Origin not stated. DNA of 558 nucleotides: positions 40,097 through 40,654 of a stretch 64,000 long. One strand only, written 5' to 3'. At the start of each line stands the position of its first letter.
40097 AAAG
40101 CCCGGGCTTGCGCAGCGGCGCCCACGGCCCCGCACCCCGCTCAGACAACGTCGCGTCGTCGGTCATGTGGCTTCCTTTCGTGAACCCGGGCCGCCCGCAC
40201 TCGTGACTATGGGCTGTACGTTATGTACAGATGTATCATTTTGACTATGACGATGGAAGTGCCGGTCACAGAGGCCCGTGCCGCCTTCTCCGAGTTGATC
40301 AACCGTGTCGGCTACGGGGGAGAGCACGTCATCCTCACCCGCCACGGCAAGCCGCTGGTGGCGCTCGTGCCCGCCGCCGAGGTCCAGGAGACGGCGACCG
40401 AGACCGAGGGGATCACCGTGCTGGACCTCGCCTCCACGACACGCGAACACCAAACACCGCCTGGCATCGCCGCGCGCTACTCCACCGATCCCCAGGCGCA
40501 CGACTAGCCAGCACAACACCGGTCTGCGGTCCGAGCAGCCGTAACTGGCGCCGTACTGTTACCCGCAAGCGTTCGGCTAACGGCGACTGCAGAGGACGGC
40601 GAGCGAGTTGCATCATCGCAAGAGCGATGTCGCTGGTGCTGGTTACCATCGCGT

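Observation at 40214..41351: Phd/YefM antitoxin followed by a TIR-domain protein instead of a classical toxin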

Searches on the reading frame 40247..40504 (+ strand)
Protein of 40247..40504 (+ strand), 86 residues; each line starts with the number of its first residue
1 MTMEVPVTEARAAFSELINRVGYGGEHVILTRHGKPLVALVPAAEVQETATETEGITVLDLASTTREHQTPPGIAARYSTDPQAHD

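Call 3: search_protein_families(library=pfam, proteins=[window:40247-40504:+], max_evalue=1)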
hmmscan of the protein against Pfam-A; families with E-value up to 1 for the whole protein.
seq(86 aa): 1 family
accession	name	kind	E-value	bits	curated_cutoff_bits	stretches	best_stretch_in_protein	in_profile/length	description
PF02604.26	PhdYeFM_antitox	-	2.5e-11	43.6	29.8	1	4-47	3-46/74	Antitoxin Phd_YefM, type II toxin-antitoxin system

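Call 4: search_protein_families(library=padloc, proteins=[window:40247-40504:+], max_evalue=1)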
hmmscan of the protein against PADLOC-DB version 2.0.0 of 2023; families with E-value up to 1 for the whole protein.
seq(86 aa): 0 families

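Call 5: search_protein_families(library=ncbifam, proteins=[window:40247-40504:+], max_evalue=1)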
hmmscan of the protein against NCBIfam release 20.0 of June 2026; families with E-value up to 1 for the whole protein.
seq(86 aa): 1 family
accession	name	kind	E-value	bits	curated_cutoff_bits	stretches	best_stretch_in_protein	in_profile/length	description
TIGR01552.1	phd_fam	subfamily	1.9e-12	46.3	20.8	1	4-53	1-48/53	type II toxin-antitoxin system prevent-host-death family antitoxin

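Call 36: find_homologous_proteins(query=window:40247-40504:+)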
Query seq(86 aa) (86 aa): 741 proteins with E <= 0.001 among 742 candidates; the best 120 are listed.
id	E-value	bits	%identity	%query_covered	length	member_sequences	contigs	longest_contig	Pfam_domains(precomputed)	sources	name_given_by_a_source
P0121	2.2e-48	179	100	100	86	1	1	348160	PF02604.27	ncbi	-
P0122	3.3e-42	159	86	100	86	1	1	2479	PF02604.27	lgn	-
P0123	3.6e-34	134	80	98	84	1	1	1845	PF02604.27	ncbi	-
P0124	1.3e-32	129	76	100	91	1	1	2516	PF02604.27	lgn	-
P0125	3.7e-30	121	73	100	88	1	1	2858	PF02604.27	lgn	-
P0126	2.5e-29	118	73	95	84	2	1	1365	PF02604.27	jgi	jgi:prevent-host-death family protein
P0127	2.8e-28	115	68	100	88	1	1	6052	PF02604.27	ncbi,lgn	-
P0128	4.3e-25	105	63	100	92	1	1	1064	PF02604.27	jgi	jgi:prevent-host-death family protein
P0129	7.9e-25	104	63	100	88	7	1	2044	PF02604.27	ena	-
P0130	1.4e-24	103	62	100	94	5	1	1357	PF02604.27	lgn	-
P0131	3.7e-24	102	61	100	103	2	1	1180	PF02604.27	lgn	-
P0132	4.6e-24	102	60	100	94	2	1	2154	PF02604.27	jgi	jgi:prevent-host-death family protein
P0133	1.3e-23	100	62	100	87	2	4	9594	PF02604.27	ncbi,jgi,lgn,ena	jgi:prevent-host-death family protein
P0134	2.2e-23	99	64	98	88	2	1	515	PF02604.27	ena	-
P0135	1.8e-22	97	63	94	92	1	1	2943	PF02604.27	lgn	-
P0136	1.5e-21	94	61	94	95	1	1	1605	PF02604.27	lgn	-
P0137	8.0e-20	88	58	97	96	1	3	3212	PF02604.27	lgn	-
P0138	1.2e-19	88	57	100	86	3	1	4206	PF02604.27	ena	-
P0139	1.8e-19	87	55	95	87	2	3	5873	PF02604.27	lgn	-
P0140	1.9e-19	87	58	98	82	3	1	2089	PF02604.27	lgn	-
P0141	1.9e-19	87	59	92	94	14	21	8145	PF02604.27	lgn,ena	-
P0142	2.1e-19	87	62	90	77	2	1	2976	PF02604.27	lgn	-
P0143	2.4e-19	87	58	95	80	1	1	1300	PF02604.27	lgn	-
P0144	2.7e-19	86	57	95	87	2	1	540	PF02604.27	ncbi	-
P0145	2.9e-19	86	58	98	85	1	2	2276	PF02604.27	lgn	-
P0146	3.1e-19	86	57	98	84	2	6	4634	PF02604.27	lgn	-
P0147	4.7e-19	86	61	94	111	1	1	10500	PF02604.27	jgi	jgi:prevent-host-death family protein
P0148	7.7e-19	85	53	97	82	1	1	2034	PF02604.27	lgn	-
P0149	9.1e-19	85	55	95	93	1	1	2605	PF02604.27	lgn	-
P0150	1.0e-18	85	56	95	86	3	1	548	PF02604.27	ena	-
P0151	1.2e-18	84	56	94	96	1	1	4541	PF02604.27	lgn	-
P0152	1.3e-18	84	62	90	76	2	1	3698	PF02604.27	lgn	-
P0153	1.5e-18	84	59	94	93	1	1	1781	PF02604.27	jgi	jgi:prevent-host-death family protein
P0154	1.5e-18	84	59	95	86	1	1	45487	PF02604.27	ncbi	ncbi:MAG: type II toxin-antitoxin system Phd/YefM family antitoxin [Microlunatus sp.]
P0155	1.8e-18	84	58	95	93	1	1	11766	PF02604.27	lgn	-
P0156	1.9e-18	84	58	90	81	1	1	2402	PF02604.27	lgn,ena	-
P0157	3.0e-18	83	53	98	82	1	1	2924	PF02604.27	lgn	-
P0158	3.4e-18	83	53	97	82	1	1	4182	PF02604.27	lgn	-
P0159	4.2e-18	83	57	99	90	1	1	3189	PF02604.27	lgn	-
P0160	4.5e-18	83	63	94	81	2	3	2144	PF02604.27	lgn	-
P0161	6.3e-18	82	55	99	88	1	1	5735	PF02604.27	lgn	-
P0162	7.5e-18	82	52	100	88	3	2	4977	PF02604.27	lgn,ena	-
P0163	7.5e-18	82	56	93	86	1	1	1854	PF02604.27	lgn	-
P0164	7.6e-18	82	66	73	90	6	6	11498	PF02604.27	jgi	jgi:prevent-host-death family protein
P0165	8.4e-18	82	59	98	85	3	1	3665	PF02604.27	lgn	-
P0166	8.6e-18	82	59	95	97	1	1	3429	PF02604.27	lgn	-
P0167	9.6e-18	82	55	98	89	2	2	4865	PF02604.27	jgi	jgi:prevent-host-death family protein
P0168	1.0e-17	81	60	90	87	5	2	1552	PF02604.27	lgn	-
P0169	1.1e-17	81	55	95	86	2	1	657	PF02604.27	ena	-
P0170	1.3e-17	81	56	95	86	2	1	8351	PF02604.27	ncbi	-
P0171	1.7e-17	81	59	98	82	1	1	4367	PF02604.27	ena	-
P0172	1.7e-17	81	59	95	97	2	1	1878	PF02604.27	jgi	jgi:prevent-host-death family protein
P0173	1.7e-17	81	54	98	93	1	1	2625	PF02604.27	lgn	-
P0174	2.0e-17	80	55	98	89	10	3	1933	PF02604.27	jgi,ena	jgi:prevent-host-death family protein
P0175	2.2e-17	80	56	91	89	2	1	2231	PF02604.27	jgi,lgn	jgi:prevent-host-death family protein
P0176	2.3e-17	80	56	93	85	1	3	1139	PF02604.27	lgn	-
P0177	2.4e-17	80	53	100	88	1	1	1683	PF02604.27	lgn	-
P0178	2.9e-17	80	67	73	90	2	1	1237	PF02604.27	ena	-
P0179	2.9e-17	80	54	98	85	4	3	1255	PF02604.27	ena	-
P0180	3.1e-17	80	54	98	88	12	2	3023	PF02604.27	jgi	jgi:prevent-host-death family protein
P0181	3.1e-17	80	55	98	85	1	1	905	PF02604.27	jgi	jgi:prevent-host-death family protein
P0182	3.1e-17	80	60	81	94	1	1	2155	PF02604.27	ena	-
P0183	3.2e-17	80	58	93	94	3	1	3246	PF02604.27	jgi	jgi:prevent-host-death family protein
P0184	3.9e-17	80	64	69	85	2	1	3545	PF02604.27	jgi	jgi:prevent-host-death family protein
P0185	4.0e-17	80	52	98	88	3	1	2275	PF02604.27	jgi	jgi:prevent-host-death family protein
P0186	4.0e-17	80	54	95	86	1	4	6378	PF02604.27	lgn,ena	-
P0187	4.1e-17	79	53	97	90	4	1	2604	PF02604.27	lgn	-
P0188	4.2e-17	79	56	98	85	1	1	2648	PF02604.27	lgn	-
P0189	4.2e-17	79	57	98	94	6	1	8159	PF02604.27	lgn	-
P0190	5.4e-17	79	53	91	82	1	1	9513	PF02604.27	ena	-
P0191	6.1e-17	79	57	92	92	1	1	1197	PF02604.27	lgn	-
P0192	7.2e-17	79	54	95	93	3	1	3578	PF02604.27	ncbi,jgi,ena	-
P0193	8.4e-17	79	58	83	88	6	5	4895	PF02604.27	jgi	jgi:prevent-host-death family protein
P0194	8.5e-17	78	55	95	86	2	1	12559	PF02604.27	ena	-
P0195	8.6e-17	78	57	95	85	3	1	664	PF02604.27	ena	-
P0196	9.3e-17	78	56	98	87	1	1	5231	PF02604.27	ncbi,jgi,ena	-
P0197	9.4e-17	78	52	97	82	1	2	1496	PF02604.27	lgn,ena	-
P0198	1.3e-16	78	57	87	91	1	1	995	PF02604.27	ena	-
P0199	1.3e-16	78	70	73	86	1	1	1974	PF02604.27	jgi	jgi:prevent-host-death family protein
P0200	1.3e-16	78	53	97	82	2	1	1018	PF02604.27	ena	-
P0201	1.4e-16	78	53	95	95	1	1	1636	PF02604.27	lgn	-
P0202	1.5e-16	78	69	73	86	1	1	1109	PF02604.27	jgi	jgi:prevent-host-death family protein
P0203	1.5e-16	78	54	98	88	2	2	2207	PF02604.27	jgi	jgi:prevent-host-death family protein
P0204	1.6e-16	78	54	97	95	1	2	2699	PF02604.27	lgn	-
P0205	1.9e-16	77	56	90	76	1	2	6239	PF02604.27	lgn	-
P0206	2.1e-16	77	61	79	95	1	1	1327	PF02604.27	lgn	-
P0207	2.3e-16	77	54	95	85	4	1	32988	PF02604.27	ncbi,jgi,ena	-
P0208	2.4e-16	77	56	94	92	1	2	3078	PF02604.27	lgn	-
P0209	2.5e-16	77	57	94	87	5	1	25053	PF02604.27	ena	-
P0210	2.6e-16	77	58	86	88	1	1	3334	PF02604.27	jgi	jgi:prevent-host-death family protein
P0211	2.7e-16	77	55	98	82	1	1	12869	PF02604.27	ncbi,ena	-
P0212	3.5e-16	77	51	98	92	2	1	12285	PF02604.27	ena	-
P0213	4.0e-16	76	55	97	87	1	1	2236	PF02604.27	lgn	-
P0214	4.2e-16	76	57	93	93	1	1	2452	PF02604.27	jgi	jgi:prevent-host-death family protein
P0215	4.3e-16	76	58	98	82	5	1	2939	PF02604.27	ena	-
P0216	4.4e-16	76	67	73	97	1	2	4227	PF02604.27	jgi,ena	-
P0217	4.7e-16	76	62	74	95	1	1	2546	PF02604.27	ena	-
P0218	5.1e-16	76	59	95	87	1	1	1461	PF02604.27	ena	-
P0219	5.6e-16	76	58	94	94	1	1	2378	PF02604.27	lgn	-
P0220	5.6e-16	76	56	90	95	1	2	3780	PF02604.27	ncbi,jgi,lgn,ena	-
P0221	6.4e-16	76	52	95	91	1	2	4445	PF02604.27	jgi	jgi:prevent-host-death family protein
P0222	7.6e-16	75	52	98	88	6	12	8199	PF02604.27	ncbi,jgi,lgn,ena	jgi:prevent-host-death family protein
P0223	9.0e-16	75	56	93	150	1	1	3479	PF02604.27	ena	-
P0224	9.5e-16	75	59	77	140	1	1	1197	PF02604.27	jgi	jgi:prevent-host-death family protein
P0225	1.0e-15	75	54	88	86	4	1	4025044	PF02604.27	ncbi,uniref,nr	ncbi:type II toxin-antitoxin system Phd/YefM family antitoxin [Intrasporangium calvum]|uniref:type I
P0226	1.0e-15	75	53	99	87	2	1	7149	PF02604.27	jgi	jgi:prevent-host-death family protein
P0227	1.1e-15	75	58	88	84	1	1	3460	PF02604.27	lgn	-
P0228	1.1e-15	75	54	93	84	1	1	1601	PF02604.27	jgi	jgi:prevent-host-death family protein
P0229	1.3e-15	75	51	98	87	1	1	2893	PF02604.27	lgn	-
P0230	1.5e-15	75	61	76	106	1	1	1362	PF02604.27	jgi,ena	-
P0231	1.6e-15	74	54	98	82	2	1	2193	PF02604.27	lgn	-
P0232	1.7e-15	74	54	98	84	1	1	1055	PF02604.27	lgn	-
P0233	1.8e-15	74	54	91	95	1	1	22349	PF02604.27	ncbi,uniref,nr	ncbi:type II toxin-antitoxin system Phd/YefM family antitoxin [Streptomyces fuscigenes]|uniref:type 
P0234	1.8e-15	74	53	98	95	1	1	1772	PF02604.27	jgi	jgi:prevent-host-death family protein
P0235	2.3e-15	74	78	53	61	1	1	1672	PF02604.27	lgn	-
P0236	2.7e-15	74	53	95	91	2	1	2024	PF02604.27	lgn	-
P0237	3.3e-15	73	53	93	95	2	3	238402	PF02604.27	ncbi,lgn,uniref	ncbi:type II toxin-antitoxin system Phd/YefM family antitoxin [Streptomyces sp. NPDC004393]|uniref:t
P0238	3.5e-15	73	56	95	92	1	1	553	PF02604.27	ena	-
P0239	3.7e-15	73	53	92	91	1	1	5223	PF02604.27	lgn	-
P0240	3.8e-15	73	54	91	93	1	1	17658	PF02604.27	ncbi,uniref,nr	ncbi:type II toxin-antitoxin system Phd/YefM family antitoxin [Streptomyces sp. GC420]|uniref:type I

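Call 39: find_encoding_contigs(protein=P0121, flank=6000, max_places=3)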
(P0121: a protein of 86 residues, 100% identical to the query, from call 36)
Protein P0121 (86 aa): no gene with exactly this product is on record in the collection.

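Call 40: find_encoding_contigs(protein=P0127, flank=3000, max_places=3)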
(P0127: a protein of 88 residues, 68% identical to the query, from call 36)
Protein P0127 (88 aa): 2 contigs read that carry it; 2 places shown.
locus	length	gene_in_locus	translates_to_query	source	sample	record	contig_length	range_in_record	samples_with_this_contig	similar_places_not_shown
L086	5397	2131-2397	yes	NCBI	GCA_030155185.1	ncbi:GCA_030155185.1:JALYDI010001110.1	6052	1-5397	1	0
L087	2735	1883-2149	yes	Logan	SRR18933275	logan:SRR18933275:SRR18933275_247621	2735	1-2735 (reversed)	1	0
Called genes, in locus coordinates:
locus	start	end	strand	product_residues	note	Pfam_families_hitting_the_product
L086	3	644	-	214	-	?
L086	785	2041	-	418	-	PF05977:MFS_3, PF07690:MFS_1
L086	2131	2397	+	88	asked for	PF02604:PhdYeFM_antitox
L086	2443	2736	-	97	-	-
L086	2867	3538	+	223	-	PF13489:Methyltransf_23, PF01728:FtsJ (weak), PF01209:Ubie_methyltran (weak), PF05401:NodS (weak), PF13847:Methyltransf_31, PF08241:Methyltransf_11, PF08242:Methyltransf_12, PF13649:Methyltransf_25, +1 more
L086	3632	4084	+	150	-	-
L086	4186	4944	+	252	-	PF01209:Ubie_methyltran (weak), PF02353:CMAS, PF13489:Methyltransf_23, PF05175:MTS (weak), PF13847:Methyltransf_31, PF08241:Methyltransf_11, PF08242:Methyltransf_12, PF13649:Methyltransf_25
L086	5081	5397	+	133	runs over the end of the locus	-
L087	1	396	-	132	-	?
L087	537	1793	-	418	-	PF05977:MFS_3, PF07690:MFS_1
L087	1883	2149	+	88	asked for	PF02604:PhdYeFM_antitox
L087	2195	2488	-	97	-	-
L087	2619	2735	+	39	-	?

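Call 41: find_encoding_contigs(protein=P0133, flank=3000, max_places=4)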
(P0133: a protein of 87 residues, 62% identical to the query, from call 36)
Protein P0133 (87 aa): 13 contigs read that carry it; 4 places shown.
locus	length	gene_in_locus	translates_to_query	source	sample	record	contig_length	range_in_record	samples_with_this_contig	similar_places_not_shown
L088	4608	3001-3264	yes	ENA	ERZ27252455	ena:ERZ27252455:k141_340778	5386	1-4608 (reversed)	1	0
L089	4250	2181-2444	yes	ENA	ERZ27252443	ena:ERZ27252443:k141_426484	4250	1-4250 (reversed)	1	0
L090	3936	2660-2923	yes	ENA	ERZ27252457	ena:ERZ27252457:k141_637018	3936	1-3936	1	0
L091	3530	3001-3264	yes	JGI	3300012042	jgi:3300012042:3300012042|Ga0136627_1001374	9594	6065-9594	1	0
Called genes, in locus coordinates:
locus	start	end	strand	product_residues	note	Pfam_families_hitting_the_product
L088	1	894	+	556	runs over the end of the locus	?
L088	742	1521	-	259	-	PF01209:Ubie_methyltran, PF01135:PCMT, PF13489:Methyltransf_23, PF13847:Methyltransf_31, PF08241:Methyltransf_11, PF08242:Methyltransf_12, PF13649:Methyltransf_25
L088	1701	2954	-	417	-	PF05977:MFS_3, PF07690:MFS_1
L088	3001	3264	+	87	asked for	PF02604:PhdYeFM_antitox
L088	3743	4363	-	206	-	PF03070:TENA_THI-4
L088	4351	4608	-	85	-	?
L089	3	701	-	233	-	?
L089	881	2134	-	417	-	PF05977:MFS_3, PF07690:MFS_1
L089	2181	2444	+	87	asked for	PF02604:PhdYeFM_antitox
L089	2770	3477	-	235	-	PF18029:Glyoxalase_6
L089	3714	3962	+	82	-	PF13302:Acetyltransf_3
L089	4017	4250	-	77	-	?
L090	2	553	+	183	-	?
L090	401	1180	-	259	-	PF01209:Ubie_methyltran, PF01135:PCMT, PF13489:Methyltransf_23, PF13847:Methyltransf_31, PF08241:Methyltransf_11, PF08242:Methyltransf_12, PF13649:Methyltransf_25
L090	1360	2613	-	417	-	PF05977:MFS_3, PF07690:MFS_1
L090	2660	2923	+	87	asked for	PF02604:PhdYeFM_antitox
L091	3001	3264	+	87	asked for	PF02604:PhdYeFM_antitox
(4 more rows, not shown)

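Call 45: find_encoding_contigs(protein=P0154, flank=4000, max_places=2)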
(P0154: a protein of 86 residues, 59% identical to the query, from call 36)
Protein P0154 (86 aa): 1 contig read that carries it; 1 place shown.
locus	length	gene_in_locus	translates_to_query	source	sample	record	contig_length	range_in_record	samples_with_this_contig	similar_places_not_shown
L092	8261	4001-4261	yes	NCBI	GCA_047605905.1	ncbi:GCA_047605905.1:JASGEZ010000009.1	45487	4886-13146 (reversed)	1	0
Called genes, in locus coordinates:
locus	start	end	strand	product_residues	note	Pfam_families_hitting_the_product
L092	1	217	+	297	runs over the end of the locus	PF02628:COX15-CtaA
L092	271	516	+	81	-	-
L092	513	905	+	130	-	PF01850:PIN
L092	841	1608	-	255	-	PF00702:Hydrolase, PF12710:HAD (weak), PF13419:HAD_2, PF13242:Hydrolase_like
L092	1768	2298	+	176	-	PF19865:DUF6338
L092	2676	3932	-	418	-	PF05977:MFS_3, PF07690:MFS_1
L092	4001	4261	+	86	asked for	PF02604:PhdYeFM_antitox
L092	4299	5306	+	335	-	PF01636:APH (weak)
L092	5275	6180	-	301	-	PF01636:APH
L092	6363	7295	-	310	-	PF01040:UbiA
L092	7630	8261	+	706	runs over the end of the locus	PF00456:Transketolase_N, PF02779:Transket_pyr, PF02780:Transketolase_C, PF22613:Transketolase_C_1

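Call 46: find_encoding_contigs(protein=P0225, flank=4000, max_places=2)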
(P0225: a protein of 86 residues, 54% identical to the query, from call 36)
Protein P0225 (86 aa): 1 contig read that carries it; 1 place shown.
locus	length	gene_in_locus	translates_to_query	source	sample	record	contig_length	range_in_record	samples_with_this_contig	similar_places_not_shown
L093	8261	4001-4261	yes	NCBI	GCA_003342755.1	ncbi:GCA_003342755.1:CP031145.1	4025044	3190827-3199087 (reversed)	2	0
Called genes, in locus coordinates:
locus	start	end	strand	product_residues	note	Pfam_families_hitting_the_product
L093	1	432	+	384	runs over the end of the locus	-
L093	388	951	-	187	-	PF28549:NDPSase_N, PF00293:NUDIX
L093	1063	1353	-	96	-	-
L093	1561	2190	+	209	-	PF14014:DUF4230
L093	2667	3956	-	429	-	PF05977:MFS_3, PF07690:MFS_1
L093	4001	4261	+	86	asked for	PF02604:PhdYeFM_antitox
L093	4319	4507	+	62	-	-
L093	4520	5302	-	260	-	-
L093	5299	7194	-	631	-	PF00128:Alpha-amylase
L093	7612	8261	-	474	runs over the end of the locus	-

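Call 53: find_encoding_contigs(protein=P0122, flank=3000, max_places=3)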
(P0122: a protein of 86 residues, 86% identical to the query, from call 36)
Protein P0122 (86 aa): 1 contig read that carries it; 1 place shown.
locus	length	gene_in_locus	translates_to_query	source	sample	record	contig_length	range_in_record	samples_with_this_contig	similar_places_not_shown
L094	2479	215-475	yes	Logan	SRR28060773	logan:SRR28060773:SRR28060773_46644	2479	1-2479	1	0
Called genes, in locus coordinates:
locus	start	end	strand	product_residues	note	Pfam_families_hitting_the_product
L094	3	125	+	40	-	?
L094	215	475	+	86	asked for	PF02604:PhdYeFM_antitox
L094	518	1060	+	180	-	-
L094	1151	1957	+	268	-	PF13489:Methyltransf_23 (weak), PF08241:Methyltransf_11, PF08242:Methyltransf_12 (faint), PF13649:Methyltransf_25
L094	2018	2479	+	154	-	?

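Call 54: find_encoding_contigs(protein=P0124, flank=3000, max_places=3)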
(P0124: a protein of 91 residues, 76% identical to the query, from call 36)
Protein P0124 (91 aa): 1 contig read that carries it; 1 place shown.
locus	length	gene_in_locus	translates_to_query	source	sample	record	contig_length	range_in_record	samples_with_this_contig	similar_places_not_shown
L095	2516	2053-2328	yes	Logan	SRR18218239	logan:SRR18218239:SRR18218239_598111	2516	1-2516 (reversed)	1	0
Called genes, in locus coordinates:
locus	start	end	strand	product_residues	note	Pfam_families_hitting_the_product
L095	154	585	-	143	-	PF00583:Acetyltransf_1, PF13673:Acetyltransf_10, PF13508:Acetyltransf_7, PF08445:FR47 (faint)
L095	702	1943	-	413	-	PF05977:MFS_3, PF07690:MFS_1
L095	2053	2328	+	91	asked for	PF02604:PhdYeFM_antitox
